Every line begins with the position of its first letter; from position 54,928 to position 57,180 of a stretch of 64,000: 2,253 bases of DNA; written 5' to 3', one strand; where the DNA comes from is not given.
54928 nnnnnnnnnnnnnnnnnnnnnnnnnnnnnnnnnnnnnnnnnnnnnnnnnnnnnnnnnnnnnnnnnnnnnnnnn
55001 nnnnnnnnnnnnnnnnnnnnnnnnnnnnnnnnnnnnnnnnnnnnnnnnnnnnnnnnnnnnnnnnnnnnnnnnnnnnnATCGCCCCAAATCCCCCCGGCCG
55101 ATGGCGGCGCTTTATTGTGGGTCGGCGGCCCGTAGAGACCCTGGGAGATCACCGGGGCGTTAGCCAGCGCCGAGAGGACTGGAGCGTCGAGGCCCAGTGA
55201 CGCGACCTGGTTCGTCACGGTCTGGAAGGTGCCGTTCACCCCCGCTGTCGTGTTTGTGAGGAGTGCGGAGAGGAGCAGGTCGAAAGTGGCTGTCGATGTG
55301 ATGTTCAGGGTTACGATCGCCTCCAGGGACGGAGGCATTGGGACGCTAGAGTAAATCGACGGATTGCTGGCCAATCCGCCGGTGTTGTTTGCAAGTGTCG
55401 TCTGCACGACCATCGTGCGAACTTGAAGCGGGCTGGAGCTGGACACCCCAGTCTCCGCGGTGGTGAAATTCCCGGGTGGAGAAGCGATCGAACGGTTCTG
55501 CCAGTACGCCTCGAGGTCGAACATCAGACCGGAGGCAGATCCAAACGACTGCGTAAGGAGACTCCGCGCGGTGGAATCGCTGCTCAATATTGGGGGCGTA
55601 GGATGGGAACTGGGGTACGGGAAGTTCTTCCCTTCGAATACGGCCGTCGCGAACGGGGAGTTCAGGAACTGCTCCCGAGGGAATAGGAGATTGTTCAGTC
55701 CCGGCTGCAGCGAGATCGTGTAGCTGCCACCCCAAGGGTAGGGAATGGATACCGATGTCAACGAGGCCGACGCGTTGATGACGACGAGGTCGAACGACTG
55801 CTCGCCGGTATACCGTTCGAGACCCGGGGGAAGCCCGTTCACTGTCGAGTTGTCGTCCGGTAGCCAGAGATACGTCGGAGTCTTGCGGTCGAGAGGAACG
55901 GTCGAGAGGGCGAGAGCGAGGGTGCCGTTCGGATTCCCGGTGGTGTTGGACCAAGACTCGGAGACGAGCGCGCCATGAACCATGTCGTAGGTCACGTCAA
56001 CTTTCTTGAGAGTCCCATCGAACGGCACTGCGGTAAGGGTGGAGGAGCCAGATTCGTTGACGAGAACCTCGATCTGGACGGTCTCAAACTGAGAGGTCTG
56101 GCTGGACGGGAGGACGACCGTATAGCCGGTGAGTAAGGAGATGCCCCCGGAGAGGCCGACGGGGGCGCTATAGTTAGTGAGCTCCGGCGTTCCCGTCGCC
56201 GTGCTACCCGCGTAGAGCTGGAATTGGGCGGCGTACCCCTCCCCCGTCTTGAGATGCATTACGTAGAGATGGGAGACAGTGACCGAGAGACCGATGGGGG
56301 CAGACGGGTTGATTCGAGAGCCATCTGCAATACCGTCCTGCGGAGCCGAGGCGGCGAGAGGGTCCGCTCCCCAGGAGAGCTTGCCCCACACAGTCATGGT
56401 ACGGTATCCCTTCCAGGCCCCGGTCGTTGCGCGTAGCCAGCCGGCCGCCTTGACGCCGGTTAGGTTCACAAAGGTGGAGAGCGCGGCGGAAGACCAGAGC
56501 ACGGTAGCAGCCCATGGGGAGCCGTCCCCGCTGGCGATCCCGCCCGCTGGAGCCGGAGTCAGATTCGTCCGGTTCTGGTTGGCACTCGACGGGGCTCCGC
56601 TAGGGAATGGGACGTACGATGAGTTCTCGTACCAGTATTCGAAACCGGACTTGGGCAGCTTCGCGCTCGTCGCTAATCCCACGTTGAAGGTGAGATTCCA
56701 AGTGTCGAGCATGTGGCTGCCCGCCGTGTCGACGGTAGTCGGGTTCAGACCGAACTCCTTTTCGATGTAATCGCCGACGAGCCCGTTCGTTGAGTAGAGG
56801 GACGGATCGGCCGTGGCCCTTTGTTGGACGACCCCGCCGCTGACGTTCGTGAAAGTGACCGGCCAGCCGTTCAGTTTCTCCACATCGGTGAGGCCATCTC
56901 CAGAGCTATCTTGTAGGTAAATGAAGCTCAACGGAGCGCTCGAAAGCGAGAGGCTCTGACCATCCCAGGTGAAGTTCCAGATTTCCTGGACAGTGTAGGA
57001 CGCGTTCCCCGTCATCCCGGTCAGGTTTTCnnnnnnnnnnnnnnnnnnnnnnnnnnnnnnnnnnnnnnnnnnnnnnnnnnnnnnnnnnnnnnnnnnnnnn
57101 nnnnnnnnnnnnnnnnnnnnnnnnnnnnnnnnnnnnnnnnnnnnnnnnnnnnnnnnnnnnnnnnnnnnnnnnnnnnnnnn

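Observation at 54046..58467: Uninterrupted 1473-aa orphan giant: glycan-sequon-dense ectodomain joined to a roughly 430-aa multi-helix membrane module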

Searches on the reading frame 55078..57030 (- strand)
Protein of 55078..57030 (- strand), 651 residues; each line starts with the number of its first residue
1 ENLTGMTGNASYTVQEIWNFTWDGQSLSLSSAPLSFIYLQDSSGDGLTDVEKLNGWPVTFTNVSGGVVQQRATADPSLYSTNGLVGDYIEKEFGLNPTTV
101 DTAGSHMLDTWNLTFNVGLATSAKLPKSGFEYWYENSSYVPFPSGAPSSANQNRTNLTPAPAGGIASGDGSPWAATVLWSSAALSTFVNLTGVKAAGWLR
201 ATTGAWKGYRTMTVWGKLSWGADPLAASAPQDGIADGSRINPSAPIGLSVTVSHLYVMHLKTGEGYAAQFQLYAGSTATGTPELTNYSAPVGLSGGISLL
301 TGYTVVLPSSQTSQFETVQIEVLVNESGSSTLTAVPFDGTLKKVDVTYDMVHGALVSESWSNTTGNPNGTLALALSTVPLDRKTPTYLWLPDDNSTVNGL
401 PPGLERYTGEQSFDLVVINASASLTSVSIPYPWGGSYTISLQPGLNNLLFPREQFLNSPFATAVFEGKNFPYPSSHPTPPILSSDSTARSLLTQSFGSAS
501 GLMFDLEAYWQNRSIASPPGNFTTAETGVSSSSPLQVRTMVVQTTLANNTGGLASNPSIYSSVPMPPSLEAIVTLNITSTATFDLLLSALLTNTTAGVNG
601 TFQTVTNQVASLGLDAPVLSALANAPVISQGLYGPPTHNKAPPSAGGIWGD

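Call 86: search_dna_similar(query=window:55078-57030:-, collection=phages, mode=protein, max_evalue=0.001, max_rows=10)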
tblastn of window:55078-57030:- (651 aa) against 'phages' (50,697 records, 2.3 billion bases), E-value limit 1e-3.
No match.

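Call 87: search_dna_similar(query=window:55078-57030:-, collection=plasmids, mode=protein, max_evalue=0.001, max_rows=10)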
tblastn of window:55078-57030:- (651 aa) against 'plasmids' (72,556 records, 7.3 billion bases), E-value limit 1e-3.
No match.
